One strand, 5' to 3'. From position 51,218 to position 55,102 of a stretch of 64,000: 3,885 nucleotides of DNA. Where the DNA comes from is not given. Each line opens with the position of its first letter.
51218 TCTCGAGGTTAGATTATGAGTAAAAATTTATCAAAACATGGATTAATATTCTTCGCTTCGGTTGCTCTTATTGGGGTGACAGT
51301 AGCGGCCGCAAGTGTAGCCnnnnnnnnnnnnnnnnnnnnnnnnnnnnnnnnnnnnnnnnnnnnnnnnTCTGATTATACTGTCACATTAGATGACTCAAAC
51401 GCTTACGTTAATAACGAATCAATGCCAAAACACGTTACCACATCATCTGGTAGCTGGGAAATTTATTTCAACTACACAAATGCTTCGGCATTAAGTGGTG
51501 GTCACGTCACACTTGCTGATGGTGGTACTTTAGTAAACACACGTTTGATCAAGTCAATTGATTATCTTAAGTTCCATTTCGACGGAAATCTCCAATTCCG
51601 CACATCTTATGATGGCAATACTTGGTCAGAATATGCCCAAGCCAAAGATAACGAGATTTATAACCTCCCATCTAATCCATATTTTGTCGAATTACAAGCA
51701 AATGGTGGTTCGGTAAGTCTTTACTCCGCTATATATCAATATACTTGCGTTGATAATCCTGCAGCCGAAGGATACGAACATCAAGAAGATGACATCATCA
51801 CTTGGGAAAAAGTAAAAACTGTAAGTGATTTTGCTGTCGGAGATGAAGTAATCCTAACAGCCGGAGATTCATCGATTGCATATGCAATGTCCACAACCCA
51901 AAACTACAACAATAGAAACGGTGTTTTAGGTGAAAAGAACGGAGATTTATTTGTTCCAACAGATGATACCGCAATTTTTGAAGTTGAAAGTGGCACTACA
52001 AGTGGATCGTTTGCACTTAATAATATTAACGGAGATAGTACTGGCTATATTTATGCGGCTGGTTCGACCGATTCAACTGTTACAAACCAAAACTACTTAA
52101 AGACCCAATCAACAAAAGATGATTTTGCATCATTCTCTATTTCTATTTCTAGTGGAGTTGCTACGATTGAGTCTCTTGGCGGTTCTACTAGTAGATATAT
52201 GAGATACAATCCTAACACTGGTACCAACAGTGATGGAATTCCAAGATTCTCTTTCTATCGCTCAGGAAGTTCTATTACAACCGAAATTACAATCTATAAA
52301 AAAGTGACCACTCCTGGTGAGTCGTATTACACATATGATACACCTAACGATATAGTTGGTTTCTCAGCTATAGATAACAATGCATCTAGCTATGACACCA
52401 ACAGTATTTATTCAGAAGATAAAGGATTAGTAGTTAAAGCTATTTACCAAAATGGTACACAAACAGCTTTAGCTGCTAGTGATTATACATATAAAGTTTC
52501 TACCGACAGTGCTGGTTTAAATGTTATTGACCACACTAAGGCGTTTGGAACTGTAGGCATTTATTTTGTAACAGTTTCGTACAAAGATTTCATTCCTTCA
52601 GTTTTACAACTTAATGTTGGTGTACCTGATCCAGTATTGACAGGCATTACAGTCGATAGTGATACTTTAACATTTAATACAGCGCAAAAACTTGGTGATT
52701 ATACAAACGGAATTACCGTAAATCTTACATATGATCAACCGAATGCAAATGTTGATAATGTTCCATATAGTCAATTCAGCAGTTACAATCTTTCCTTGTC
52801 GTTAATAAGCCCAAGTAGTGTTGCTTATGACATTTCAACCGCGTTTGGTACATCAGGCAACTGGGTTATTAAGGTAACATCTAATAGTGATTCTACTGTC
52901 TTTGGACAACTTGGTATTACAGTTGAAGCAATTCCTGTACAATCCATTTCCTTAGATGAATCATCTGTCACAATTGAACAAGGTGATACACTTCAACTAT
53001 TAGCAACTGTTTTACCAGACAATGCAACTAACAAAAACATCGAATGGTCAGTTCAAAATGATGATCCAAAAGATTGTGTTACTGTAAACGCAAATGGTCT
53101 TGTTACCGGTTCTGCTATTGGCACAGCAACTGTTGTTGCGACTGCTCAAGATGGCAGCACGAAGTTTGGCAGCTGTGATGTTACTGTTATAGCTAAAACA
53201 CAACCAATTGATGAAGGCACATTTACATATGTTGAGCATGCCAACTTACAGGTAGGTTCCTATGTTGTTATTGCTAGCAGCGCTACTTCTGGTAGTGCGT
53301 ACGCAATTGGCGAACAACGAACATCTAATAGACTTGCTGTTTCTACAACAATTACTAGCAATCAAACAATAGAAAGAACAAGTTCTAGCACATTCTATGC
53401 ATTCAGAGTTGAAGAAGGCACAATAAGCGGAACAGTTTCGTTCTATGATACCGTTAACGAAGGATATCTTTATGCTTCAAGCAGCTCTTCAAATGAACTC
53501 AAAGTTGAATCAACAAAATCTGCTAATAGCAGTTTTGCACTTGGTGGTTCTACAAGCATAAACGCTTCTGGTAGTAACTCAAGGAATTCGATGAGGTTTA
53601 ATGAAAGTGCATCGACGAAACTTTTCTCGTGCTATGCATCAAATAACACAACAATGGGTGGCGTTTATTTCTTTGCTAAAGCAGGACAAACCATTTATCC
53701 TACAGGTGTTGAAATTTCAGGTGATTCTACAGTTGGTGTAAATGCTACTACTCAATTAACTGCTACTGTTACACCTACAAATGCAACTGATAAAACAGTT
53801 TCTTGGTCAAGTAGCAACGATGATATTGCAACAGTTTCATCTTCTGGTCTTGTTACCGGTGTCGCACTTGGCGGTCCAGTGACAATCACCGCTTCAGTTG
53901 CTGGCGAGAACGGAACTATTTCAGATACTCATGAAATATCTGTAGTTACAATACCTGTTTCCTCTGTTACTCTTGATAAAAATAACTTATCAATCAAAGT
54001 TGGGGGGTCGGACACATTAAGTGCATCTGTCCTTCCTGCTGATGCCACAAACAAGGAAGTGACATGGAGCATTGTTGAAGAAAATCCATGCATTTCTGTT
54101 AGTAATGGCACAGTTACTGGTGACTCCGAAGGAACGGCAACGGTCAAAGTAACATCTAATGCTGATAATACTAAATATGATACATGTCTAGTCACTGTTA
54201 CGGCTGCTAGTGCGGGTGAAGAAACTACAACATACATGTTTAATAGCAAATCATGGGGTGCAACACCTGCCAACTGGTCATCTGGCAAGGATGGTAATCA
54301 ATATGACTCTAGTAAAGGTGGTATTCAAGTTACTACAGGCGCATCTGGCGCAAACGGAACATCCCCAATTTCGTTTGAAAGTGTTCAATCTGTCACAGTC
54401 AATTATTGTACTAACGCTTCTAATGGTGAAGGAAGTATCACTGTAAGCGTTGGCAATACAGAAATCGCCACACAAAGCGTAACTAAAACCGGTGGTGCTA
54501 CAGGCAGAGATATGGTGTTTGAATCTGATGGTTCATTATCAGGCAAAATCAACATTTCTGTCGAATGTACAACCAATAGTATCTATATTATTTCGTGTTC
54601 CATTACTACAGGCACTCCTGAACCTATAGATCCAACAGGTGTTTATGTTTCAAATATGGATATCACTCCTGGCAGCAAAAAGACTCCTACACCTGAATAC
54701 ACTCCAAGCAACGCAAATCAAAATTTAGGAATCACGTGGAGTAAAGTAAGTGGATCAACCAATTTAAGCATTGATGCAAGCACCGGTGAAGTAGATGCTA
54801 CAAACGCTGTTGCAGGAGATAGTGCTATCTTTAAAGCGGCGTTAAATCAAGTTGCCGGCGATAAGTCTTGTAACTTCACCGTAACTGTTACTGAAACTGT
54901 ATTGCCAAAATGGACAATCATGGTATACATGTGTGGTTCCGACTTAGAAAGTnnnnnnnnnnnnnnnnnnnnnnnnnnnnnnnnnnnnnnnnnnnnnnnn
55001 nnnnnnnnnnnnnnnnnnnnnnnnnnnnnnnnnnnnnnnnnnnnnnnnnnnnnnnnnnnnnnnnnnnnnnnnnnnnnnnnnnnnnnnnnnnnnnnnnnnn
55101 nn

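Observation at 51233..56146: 1637-aa surface protein combining an array of Big_2 Ig-like domains with a C-terminal clostripain-type (C11) cysteine protease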

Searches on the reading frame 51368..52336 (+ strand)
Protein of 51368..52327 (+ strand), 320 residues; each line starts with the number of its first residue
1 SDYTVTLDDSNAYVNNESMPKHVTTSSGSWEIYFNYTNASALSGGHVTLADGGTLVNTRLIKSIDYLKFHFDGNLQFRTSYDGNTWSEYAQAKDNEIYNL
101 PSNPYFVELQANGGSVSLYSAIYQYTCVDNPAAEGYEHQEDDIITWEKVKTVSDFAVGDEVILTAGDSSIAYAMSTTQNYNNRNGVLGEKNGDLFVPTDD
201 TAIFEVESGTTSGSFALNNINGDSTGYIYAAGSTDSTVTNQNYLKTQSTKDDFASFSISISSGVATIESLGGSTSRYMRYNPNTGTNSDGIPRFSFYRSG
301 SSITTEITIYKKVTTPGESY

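Call 27: find_homologous_proteins(query=window:51368-52327:+, max_evalue=0.001)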
Query window:51368-52327:+ (320 aa): 2 proteins with E <= 0.001 among 2222 candidates.
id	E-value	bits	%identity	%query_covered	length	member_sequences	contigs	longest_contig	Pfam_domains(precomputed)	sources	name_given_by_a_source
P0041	1.3e-48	183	69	42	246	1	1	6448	-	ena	-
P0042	1.5e-29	121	46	57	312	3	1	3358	-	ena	-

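Call 39: predict_structure(alignment_id=A3)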
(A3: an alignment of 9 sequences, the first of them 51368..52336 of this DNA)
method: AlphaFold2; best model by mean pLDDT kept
length: 323 residues; sequences in the alignment: 9
mean_pLDDT: 67.6   pTM: 0.44
mean pLDDT of the five models: 67.6, 67.3, 66.1, 65.9, 64.9
residues with pLDDT >= 90: 80; 70-90: 82; 50-70: 73; < 50: 88
segments of 3 or more residues with pLDDT < 50: 178-194, 223-256, 270-303
pLDDT, mean of each block of 10 residues (from residue 1): 85 74 85 92 96 89 88 96 88 95 90 97 82 59 81 79 64 54 40 51 72 64 40 26 28 47 59 41 34 36 61 78 50
secondary structure, 60 per line:
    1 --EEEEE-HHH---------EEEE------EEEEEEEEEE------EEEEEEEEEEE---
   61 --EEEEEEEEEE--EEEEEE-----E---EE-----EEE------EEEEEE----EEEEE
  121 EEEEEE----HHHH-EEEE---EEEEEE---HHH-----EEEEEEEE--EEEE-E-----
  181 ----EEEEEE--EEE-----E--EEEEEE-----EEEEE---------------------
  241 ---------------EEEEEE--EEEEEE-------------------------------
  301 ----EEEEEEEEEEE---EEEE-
elements in order: E3-7 E21-24 E31-40 E47-57 E63-72 E75-80 E97-99 E106-111 E116-126 H131-134 E136-139 E143-148 E160-167 E170-173 E185-190 E193-195 E204-209 E215-219 E256-261 E264-269 E305-315 E319-322

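Call 46: fold_search(model_id=the predicted structure, library=pdb)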
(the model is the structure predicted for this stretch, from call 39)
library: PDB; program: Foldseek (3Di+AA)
matches with E <= 10: 1258; with E <= 0.001: 0
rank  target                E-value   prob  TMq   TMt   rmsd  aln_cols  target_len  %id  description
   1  1w9f_B                2.2e-02  0.99  0.25  0.47   6.6       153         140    9  CBM29-2 mutant R112A: Probing the Mechanism of Ligand Recognition by Family 29 Carbohydrate Binding Modules (released 2005-03-22)
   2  7eyj                  2.7e-02  0.82  0.14  0.33  10.9       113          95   14  Crystal structure of Escherichia coli ppnP (released 2022-02-09)
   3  3sxw                  2.8e-02  0.63  0.15  0.23  17.1       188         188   12  Crystal Structure of Engineered Protein. Northeast Structural Genomics Consortium Target OR69. (released 2011-08-03)
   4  9efk_M                3.4e-02  0.35  0.17  0.08  22.1       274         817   10  Cryo-EM structure of the portal-tail complex of LME-1 phage (released 2025-04-16)
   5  1gwm_A                3.6e-02  0.99  0.25  0.45  13.0       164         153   13  Carbohydrate binding module family29 complexed with glucohexaose (released 2003-03-20)
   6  7ear                  4.5e-02  0.54  0.14  0.09  11.4       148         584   13  A positively charged mutant Cry3Aa endotoxin (released 2021-04-28)
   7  1w90_B                4.8e-02  0.99  0.25  0.47   5.2       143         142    9  CBM29-2 mutant D114A: Probing the Mechanism of Ligand Recognition by Family 29 Carbohydrate Binding Modules (released 2005-03-18)
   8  2gc0_A                4.8e-02  0.63  0.16  0.25  16.6       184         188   13  The crystal structure of phosphoglucose isomerase from Pyrococcus furiosus in complex with 5-phospho-D-arabinonohydrox (released 2006-04-11)
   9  6xb9_L                5.3e-02  0.96  0.21  0.33   6.1       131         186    8  Crystal structure of Azotobacter vinelandii 3-mercaptopropionic acid dioxygenase in complex with 3-hydroxypropionic ac (released 2021-03-03)
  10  7eyl_A                5.3e-02  0.77  0.14  0.35  10.8       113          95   15  Crystal structure of Salmonella enterica ppnP (released 2022-02-09)
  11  5u58_C                5.5e-02  0.75  0.15  0.27  11.1       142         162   12  Psf4 in complex with Fe2+ and (R)-2-HPP (released 2017-01-04)
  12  1x82                  5.5e-02  0.72  0.15  0.24  12.4       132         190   13  CRYSTAL STRUCTURE OF PHOSPHOGLUCOSE ISOMERASE FROM PYROCOCCUS FURIOSUS WITH BOUND 5-phospho-D-arabinonate (released 2004-10-12)
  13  5u55_A                5.8e-02  0.75  0.15  0.24  11.7       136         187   12  Psf4 in complex with Mn2+ and (S)-2-HPP (released 2017-01-04)
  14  6b8w_A                6.1e-02  0.99  0.21  0.57   6.2       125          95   10  1.9 Angstrom Resolution Crystal Structure of Cupin_2 Domain (pfam 07883) of XRE Family Transcriptional Regulator from  (released 2017-10-25)
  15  2vm9                  6.1e-02  0.63  0.19  0.23  13.0       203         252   12  Native structure of the recombinant discoidin II of Dictyostelium discoideum at 1.75 angstrom (released 2008-07-01)
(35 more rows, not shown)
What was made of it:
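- Module N is weakly CBM-like (call 46).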

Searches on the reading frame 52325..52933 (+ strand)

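Call 9: search_protein_families(library=pfam, proteins=[window:52325-52933:+], max_evalue=1)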
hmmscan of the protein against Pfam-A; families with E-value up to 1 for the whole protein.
window:52325-52933:+ (203 aa): 1 family
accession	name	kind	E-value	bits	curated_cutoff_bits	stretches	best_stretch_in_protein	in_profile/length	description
PF09041.15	Aurora-A_bind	-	0.004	17.7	21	1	2-47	8-53/68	Aurora-A binding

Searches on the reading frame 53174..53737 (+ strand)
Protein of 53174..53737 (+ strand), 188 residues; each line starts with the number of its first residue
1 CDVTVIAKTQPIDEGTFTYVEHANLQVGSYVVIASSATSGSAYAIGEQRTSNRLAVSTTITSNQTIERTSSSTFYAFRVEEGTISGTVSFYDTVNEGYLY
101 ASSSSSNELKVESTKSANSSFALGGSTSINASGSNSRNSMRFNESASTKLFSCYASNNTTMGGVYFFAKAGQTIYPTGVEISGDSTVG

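Call 9: search_protein_families(library=pfam, proteins=[window:53174-53737:+], max_evalue=1)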
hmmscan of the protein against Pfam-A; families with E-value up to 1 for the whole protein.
window:53174-53737:+ (188 aa): 1 family
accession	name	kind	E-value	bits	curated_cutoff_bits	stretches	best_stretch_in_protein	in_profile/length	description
PF09378.16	HAS-barrel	-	0.26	11.9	25.2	0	4-33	3-31/90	HAS barrel domain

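Call 65: find_homologous_proteins(query=A4, max_evalue=0.001)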
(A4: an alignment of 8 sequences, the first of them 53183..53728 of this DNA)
Query A4 (8 sequences): 3295 candidates shared short words with the query, none scored E <= 0.001.
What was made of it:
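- Tried and rejected: The word-indexed search with an A-module alignment gave nothing (call 65).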

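Call 74: search_protein_representatives(alignment_id=A5)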
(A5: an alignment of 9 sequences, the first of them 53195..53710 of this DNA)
Query: 9 sequences, 170 profile positions. Proteins with E-value up to 0.001 (for the whole library): 5857; up to 1e-10: 4561; up to 1e-30: 703. The best 150 are listed.
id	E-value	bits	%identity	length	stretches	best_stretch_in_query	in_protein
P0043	2.3e-131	450.8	-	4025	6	3-165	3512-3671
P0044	1.1e-114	396.5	-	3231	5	6-162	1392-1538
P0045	1.7e-104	363.4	-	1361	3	7-168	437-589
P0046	7.1e-99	345.0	-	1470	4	6-163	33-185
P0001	1.0e-97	341.2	-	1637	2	1-170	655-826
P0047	2.6e-94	330.2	-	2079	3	5-166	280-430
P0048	6.1e-87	306.2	-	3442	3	7-163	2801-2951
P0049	1.9e-83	294.8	-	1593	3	6-170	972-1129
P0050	1.8e-82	291.7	-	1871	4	7-160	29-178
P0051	2.4e-81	288.0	-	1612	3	3-163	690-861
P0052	9.8e-81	286.0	-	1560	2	5-170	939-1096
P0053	1.6e-79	282.0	-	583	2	5-160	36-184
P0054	7.3e-78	276.7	-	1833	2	4-170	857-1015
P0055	3.2e-75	268.0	-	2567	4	4-163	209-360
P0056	4.7e-75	267.5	-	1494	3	5-168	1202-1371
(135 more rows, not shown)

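Call 76: search_protein_families(library=pfam, alignment_id=A6, max_evalue=0.00001)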
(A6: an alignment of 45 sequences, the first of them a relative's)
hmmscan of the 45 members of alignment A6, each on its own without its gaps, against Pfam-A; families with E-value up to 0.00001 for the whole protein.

A. member 1, P0053 (583 aa): 0 families

B. families by the number of members that match (of 45 scanned): 12 families
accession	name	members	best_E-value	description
PF09479.16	Flg_new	9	6.5e-40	Listeria-Bacteroides repeat domain (List_Bact_rpt)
PF02368.24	Big_2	7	1.9e-20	Bacterial Ig-like domain (group 2)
PF04231.19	Endonuclease_1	6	7.6e-28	Endonuclease I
PF22359.2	Big-like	3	4.8e-07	Bacterial Ig-like domain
PF13290.12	CHB_HEX_C_1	2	1.9e-90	Chitobiase/beta-hexosaminidase C-terminal domain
PF13287.12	Fn3_assoc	2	3.1e-67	Fn3 associated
PF01640.23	Peptidase_C10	2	6e-64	Peptidase C10 family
PF13734.11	Inhibitor_I69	2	1.1e-24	Spi protease inhibitor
PF18998.6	Flg_new_2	1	2e-13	Divergent InlB B-repeat domain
PF05547.17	Peptidase_M6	1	1.6e-07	Immune inhibitor A peptidase M6, catalytic domain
PF13004.13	BACON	1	6.2e-07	Putative binding domain, N-terminal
PF06691.16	DUF1189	1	3.8e-06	Protein of unknown function (DUF1189)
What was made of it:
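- Module A also decorates secreted nucleases and C10/M6 proteases in other gut bacteria (call 76).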

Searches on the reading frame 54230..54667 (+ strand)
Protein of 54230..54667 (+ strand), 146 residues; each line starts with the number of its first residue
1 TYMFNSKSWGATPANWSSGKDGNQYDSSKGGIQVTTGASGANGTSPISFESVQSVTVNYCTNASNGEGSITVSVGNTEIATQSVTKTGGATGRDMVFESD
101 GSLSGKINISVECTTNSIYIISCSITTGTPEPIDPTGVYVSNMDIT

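Call 9: search_protein_families(library=pfam, proteins=[window:54230-54667:+], max_evalue=1)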
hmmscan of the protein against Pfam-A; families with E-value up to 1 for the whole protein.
window:54230-54667:+ (146 aa): 2 families
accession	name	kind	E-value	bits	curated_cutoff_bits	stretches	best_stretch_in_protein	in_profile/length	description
PF03944.20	Endotoxin_C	-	0.032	15.1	21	1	80-124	14-59/142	delta endotoxin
PF10417.14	1-cysPrx_C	-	0.33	11.4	21.1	1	10-21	11-22/41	C-terminal domain of 1-Cys peroxiredoxin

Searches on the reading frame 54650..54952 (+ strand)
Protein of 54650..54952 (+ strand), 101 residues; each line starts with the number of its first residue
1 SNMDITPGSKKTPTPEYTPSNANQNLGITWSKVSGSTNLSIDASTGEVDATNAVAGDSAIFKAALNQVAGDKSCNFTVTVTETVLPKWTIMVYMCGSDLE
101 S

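Call 9: search_protein_families(library=pfam, proteins=[window:54650-54952:+], max_evalue=1)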
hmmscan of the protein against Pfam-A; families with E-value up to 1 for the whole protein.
window:54650-54952:+ (101 aa): 0 families
